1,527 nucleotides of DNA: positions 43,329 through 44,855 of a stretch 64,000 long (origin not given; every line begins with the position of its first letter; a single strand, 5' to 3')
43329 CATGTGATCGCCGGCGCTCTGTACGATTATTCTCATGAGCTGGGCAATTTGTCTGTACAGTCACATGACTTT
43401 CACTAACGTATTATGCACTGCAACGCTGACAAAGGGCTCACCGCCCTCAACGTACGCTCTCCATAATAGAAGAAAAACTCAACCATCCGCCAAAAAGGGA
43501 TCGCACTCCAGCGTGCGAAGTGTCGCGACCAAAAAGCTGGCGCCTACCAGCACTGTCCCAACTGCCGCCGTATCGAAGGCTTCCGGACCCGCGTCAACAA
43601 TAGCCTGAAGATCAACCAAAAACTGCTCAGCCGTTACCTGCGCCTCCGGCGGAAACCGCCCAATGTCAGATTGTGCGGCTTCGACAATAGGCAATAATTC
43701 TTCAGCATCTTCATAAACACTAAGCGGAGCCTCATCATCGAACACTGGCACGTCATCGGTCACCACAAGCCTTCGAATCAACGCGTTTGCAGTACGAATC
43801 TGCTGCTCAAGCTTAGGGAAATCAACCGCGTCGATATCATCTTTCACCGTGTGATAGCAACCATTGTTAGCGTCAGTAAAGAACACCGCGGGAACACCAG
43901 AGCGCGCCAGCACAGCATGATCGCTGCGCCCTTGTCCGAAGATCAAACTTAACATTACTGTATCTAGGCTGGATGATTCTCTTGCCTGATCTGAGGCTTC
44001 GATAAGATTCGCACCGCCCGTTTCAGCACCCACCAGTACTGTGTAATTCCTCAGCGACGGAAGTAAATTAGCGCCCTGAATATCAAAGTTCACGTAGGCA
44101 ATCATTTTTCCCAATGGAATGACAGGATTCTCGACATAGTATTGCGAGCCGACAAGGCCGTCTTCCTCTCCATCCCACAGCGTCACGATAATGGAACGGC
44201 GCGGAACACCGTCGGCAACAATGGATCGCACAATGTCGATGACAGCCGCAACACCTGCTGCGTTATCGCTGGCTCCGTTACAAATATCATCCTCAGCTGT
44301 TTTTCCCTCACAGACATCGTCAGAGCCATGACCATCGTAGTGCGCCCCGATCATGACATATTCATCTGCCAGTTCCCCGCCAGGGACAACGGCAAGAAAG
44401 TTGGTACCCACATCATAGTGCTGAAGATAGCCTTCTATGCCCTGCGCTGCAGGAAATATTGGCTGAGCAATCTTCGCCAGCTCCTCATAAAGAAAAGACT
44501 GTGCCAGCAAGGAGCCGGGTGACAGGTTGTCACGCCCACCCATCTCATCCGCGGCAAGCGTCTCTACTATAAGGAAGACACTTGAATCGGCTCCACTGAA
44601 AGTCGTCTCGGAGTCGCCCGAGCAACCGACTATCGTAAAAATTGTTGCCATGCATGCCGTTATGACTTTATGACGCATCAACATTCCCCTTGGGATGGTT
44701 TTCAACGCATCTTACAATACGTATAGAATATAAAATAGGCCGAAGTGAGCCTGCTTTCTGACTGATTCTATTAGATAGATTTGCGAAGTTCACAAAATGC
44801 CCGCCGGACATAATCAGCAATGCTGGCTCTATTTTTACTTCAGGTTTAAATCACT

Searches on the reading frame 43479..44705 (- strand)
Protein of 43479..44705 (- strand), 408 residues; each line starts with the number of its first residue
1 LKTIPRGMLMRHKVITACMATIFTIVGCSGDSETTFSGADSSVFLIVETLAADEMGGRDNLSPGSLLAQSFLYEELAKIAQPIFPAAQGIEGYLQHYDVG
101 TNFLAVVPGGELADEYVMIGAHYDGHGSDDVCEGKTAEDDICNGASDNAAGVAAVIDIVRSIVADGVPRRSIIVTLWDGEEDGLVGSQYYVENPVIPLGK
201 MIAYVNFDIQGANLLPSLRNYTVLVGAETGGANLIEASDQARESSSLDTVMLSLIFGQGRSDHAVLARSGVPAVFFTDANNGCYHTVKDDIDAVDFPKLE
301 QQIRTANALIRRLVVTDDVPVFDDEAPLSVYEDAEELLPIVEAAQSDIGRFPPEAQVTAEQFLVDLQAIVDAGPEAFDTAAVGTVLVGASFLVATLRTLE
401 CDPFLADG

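Call 8: search_protein_families(library=ncbifam, proteins=[window:43479-44705:-])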
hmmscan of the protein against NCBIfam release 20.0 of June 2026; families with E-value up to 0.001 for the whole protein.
window:43479-44705:- (408 aa): 2 families
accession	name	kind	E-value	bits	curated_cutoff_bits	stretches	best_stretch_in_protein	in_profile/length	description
NF045908.1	AminopepLapALeg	equivalog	1.3e-07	30.8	600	1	109-295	199-375/396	aminopeptidase LapA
TIGR01883.1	PepT-like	hypoth_equivalog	0.00064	18.8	274.25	0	141-192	95-145/361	peptidase T-like protein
